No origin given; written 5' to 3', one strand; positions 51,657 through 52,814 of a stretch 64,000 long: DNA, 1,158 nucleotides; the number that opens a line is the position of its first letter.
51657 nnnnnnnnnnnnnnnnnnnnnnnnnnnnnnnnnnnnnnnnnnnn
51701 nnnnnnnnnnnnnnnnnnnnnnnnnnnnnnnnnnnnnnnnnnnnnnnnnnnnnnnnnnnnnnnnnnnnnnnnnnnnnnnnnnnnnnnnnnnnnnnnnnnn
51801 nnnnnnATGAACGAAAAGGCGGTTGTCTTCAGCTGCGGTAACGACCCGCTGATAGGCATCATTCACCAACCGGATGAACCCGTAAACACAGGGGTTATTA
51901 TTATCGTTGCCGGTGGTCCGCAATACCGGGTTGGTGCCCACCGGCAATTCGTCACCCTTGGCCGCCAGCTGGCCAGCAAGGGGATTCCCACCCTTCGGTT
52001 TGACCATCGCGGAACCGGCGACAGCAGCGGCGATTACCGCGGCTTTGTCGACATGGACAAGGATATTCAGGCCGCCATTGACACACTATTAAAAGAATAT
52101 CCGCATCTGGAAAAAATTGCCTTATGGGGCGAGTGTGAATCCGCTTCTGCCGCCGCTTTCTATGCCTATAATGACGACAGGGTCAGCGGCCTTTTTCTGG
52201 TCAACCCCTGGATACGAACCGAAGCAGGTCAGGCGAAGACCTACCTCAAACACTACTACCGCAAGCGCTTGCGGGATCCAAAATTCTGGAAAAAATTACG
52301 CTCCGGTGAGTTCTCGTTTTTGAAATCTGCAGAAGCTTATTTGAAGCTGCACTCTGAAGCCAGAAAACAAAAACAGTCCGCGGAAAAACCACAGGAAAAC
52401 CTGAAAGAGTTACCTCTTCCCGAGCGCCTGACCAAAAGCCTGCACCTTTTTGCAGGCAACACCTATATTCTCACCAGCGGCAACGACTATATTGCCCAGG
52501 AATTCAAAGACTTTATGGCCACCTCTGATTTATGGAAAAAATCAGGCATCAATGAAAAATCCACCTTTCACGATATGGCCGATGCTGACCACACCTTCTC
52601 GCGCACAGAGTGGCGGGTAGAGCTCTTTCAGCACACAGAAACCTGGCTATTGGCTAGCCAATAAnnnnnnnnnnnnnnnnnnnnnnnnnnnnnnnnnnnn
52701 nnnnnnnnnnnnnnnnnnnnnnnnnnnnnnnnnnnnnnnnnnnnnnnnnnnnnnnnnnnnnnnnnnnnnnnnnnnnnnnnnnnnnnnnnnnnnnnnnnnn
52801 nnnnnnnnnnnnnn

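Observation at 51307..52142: Adjacent alpha/beta-hydrolase pair with non-canonical nucleophile elbows (GIRLG and GECES)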

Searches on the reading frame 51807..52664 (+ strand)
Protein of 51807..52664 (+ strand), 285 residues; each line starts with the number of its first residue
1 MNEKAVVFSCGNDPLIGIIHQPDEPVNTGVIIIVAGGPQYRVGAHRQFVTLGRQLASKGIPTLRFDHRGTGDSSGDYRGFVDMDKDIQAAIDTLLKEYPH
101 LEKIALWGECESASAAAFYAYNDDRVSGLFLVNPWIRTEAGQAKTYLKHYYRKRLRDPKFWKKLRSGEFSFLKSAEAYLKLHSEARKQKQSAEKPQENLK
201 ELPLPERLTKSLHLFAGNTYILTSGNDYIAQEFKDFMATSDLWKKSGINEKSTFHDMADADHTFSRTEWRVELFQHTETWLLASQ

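Call 3: search_protein_families(library=ncbifam, proteins=[window:51807-52664:+])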
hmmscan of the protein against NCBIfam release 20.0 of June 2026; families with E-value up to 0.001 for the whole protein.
window:51807-52664:+ (285 aa): 5 families
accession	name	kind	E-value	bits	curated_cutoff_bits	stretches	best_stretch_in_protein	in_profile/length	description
TIGR03100.1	hydr1_PEP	hypoth_equivalog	3.4e-93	311.9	168.45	1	3-281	2-272/274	hydrolase 1, exosortase A system-associated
TIGR03101.1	hydr2_PEP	hypoth_equivalog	3.9e-09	36.4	202.75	1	14-152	11-145/266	hydrolase 2, exosortase A system-associated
NF041096.1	esterase_EstD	equivalog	3.6e-07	29.6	600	1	17-140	149-279/421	esterase EstD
NF058544.1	IVPilMotSglTMyx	equivalog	3.4e-06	27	300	1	54-134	58-137/210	type IV pili motility protein SglT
NF047920.1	lactonase_UilS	equivalog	0.00024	20.9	400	1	52-127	45-123/285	UilS family quorum-quenching N-acyl-homoserine lactonase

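Call 4: search_protein_families(library=pfam, proteins=[window:51807-52664:+])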
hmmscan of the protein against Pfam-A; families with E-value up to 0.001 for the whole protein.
window:51807-52664:+ (285 aa): 3 families
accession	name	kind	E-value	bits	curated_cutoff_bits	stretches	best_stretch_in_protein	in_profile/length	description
PF12146.15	Hydrolase_4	-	2.4e-10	40.6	27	1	46-149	18-125/239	Serine aminopeptidase, S33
PF00561.26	Abhydrolase_1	-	8.2e-07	29.4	25.8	1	30-165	2-138/245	alpha/beta hydrolase fold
PF12697.13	Abhydrolase_6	-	3.8e-05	24.9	26.3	1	48-262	17-204/217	Alpha/beta hydrolase family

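Call 11: find_homologous_proteins(query=window:51807-52664:+)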
Query window:51807-52664:+ (285 aa): 4084 proteins with E <= 0.001 among 4651 candidates; the best 120 are listed.
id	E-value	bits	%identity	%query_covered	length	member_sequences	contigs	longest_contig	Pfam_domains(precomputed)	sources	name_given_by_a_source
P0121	1.7e-158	544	82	100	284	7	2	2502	PF12697.14,PF00561.27,PF12146.16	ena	-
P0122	8.1e-140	483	75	99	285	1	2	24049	PF12146.16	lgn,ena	-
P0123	2.0e-136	472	70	99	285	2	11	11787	PF12146.16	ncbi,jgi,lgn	ncbi:MAG: exosortase A-associated hydrolase 1 [Arenicella sp.]|jgi:exosortase A-associated hydrolase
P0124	7.7e-135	467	72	99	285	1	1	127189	PF00561.27,PF12146.16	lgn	-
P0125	7.5e-133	460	68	100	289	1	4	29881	PF00561.27,PF12146.16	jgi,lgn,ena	-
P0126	9.2e-130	450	69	99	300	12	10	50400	PF00561.27,PF12146.16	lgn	-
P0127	1.0e-129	450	68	99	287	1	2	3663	PF00561.27,PF12146.16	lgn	-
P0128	5.2e-128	444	67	99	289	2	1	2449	PF12146.16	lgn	-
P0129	1.0e-127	443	68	100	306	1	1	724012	PF00561.27,PF12146.16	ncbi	ncbi:MAG: hydrolase 1, exosortase A system-associated [Porticoccaceae bacterium]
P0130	3.3e-127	442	66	99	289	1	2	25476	PF12146.16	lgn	-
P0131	3.2e-126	438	66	99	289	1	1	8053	PF12146.16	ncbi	-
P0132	5.2e-126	438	67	99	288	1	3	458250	PF00561.27,PF12146.16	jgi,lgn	jgi:exosortase A-associated hydrolase 1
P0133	1.6e-125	436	66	99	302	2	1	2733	PF12146.16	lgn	-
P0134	1.9e-125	436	66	99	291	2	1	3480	PF12146.16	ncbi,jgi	jgi:exosortase A-associated hydrolase 1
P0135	2.7e-125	435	65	99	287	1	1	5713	PF00561.27,PF12146.16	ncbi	-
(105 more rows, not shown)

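Call 14: search_solved_structures(query=window:51807-52664:+, max_evalue=0.01, show_alignments=2)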
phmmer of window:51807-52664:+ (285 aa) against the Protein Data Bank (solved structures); distinct sequences matched with E-value up to 0.01: 26.
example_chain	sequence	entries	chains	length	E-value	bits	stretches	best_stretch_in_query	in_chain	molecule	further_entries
9pjb_A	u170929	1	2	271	2.8e-16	62.8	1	4-159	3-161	MHETase MHT043-5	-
8b4u_A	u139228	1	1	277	4.2e-13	52.3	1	4-133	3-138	Alpha/beta hydrolase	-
9h0z_A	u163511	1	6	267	3.5e-10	42.8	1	3-131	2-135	Serine aminopeptidase S33 domain-containing protein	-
7q4h_A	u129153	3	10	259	1.1e-09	41.2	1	3-131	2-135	Hydrolase_4 domain-containing protein | Serine aminopeptidase S33 domain-containing protein | Prolyl oligopeptidase family protein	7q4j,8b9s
9pir_A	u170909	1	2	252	6.1e-09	38.7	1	15-80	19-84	Alpha/beta fold hydrolase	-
9w30_A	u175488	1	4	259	7e-09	38.5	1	6-130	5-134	Alpha/beta superfamily hydrolase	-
9pid_A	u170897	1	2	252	1.2e-08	37.8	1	15-80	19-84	Alpha/beta fold hydrolase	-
9pic_A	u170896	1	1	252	1.2e-08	37.8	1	15-80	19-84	Alpha/beta fold hydrolase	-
7wwh_A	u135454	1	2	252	9.6e-08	34.8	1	4-90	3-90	Alpha/beta hydrolase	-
6lzh_A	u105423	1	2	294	0.00022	23.7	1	52-138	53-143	GrgF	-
3qm1_A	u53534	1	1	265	0.00023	23.6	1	51-167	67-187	Cinnamoyl esterase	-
3pf9_A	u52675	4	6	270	0.00024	23.6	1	51-167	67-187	Cinnamoyl esterase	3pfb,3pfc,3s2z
3pf8_A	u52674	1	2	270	0.00033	23.2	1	51-167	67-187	Cinnamoyl esterase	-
3trd_A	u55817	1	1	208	0.0016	20.9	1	46-139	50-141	Alpha/beta hydrolase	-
7d78_D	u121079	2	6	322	0.0019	20.7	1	52-138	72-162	DltD domain-containing protein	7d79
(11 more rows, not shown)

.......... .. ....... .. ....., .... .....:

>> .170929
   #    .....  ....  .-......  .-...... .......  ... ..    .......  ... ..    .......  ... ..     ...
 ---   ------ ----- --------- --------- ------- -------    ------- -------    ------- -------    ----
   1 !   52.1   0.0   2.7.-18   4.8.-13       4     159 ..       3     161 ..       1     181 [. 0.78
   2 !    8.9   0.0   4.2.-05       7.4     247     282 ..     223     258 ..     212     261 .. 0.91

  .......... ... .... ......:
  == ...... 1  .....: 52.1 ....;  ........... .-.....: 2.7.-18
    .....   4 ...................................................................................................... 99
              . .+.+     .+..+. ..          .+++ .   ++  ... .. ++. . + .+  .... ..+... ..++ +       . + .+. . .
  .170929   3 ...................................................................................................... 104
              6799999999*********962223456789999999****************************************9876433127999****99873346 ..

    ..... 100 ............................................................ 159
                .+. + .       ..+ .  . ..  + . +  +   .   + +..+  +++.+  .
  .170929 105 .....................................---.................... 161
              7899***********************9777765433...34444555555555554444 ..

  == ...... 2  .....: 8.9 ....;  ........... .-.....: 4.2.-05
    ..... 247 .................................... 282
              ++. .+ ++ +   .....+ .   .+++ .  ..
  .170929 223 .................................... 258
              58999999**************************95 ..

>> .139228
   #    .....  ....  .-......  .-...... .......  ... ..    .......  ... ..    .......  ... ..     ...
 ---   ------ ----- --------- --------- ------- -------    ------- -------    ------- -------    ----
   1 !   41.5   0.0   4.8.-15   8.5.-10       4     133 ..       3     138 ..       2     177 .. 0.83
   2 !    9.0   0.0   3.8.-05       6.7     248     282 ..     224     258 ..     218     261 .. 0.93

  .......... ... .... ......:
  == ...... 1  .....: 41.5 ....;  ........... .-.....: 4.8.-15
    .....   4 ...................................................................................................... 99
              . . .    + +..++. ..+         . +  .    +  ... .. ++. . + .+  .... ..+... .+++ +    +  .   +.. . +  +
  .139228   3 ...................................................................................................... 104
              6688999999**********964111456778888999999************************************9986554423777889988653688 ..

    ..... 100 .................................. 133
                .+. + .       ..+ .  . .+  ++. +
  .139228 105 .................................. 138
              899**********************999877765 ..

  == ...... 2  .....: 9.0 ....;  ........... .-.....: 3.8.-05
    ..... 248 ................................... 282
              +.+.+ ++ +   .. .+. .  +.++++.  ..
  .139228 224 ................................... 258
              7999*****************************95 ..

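Call 30: predict_structure(alignment_id=A2)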
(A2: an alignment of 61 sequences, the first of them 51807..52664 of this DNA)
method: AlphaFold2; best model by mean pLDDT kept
length: 285 residues; sequences in the alignment: 61
mean_pLDDT: 92.0   pTM: 0.90
mean pLDDT of the five models: 92.0, 91.5, 91.1, 90.7, 87.9
residues with pLDDT >= 90: 236; 70-90: 31; 50-70: 18; < 50: 0
segments of 3 or more residues with pLDDT < 50: none
pLDDT, mean of each block of 10 residues (from residue 1): 93 95 97 74 78 97 93 87 95 98 97 97 98 94 93 91 95 93 83 72 95 97 95 95 95 96 92 97 84
secondary structure, 60 per line:
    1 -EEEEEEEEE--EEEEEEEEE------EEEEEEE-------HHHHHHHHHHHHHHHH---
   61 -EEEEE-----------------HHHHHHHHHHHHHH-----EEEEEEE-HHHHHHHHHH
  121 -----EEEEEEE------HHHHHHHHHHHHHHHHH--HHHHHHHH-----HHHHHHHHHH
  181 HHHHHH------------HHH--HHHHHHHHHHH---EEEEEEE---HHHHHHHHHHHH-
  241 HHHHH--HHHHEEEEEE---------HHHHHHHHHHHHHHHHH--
elements in order: E2-10 E13-21 E28-34 H42-57 E62-66 H84-97 E103-109 H111-120 E126-132 H139-155 H158-165 H171-186 H204-214 E218-224 H228-239 H241-245 H248-251 E252-257 H267-283

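Call 34: fold_search(model_id=the predicted structure, library=pdb)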
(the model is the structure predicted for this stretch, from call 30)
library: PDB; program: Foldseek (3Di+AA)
matches with E <= 10: 1827; with E <= 0.001: 1242
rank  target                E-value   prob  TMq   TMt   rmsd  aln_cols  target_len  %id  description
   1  7xrh_B                1.3e-14  1.00  0.58  0.72   7.3       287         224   18  Feruloyl esterase from Lactobacillus acidophilus (released 2023-05-17)
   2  3pfb_A                4.8e-14  1.00  0.60  0.67   7.0       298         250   16  Crystal structure of the Lactobacillus johnsonii cinnamoyl esterase LJ0536 S106A mutant in complex with ethylferulate (released 2011-08-31)
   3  9h0z_F                5.1e-14  1.00  0.64  0.71   9.0       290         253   20  Crystal structure of TTL[Nle], thermophilic lipase TTL from Thermoanaerobacter thermohydrosulfuricus containing non-ca (released 2025-10-29)
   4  8b4u                  6.1e-14  1.00  0.63  0.67   9.7       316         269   19  The crystal structure of PET46, a PETase enzyme from Candidatus bathyarchaeota (released 2023-08-23)
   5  9h0z_E                1.1e-13  1.00  0.64  0.72   7.4       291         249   21  Crystal structure of TTL[Nle], thermophilic lipase TTL from Thermoanaerobacter thermohydrosulfuricus containing non-ca (released 2025-10-29)
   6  3pf9                  1.2e-13  1.00  0.60  0.67   6.0       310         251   16  Crystal structure of the Lactobacillus johnsonii cinnamoyl esterase LJ0536 S106A mutant (released 2011-08-31)
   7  8skm_A                1.5e-13  1.00  0.60  0.67   7.5       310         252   18  Wild type chlorogenic acid esterase from Lactobacillus helveticus (released 2024-03-27)
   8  9h0z_D                2.1e-13  1.00  0.64  0.73   7.7       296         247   19  Crystal structure of TTL[Nle], thermophilic lipase TTL from Thermoanaerobacter thermohydrosulfuricus containing non-ca (released 2025-10-29)
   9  7q4h_A                2.8e-13  1.00  0.61  0.66   8.3       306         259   20  A thermostable lipase from Thermoanaerobacter thermohydrosulfuricus in complex with PMSF (released 2023-05-10)
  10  9h0z_A                6.0e-13  1.00  0.64  0.71   7.8       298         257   20  Crystal structure of TTL[Nle], thermophilic lipase TTL from Thermoanaerobacter thermohydrosulfuricus containing non-ca (released 2025-10-29)
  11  7q4j_A                7.6e-13  1.00  0.63  0.69   7.6       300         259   20  A thermostable lipase from Thermoanaerobacter thermohydrosulfuricus in complex a monoacylglycerol intermediate (released 2023-05-10)
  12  7xrh_A                8.0e-13  1.00  0.61  0.70   7.3       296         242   17  Feruloyl esterase from Lactobacillus acidophilus (released 2023-05-17)
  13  9h0z_C                9.0e-13  1.00  0.62  0.71   6.8       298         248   20  Crystal structure of TTL[Nle], thermophilic lipase TTL from Thermoanaerobacter thermohydrosulfuricus containing non-ca (released 2025-10-29)
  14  7qjm_B                9.0e-13  1.00  0.63  0.60  12.8       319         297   18  Crystal structure of an alpha/beta-hydrolase enzyme from Chloroflexus sp. MS-G (202) (released 2022-12-28)
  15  7qjm_A                1.1e-12  1.00  0.62  0.59  12.8       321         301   18  Crystal structure of an alpha/beta-hydrolase enzyme from Chloroflexus sp. MS-G (202) (released 2022-12-28)
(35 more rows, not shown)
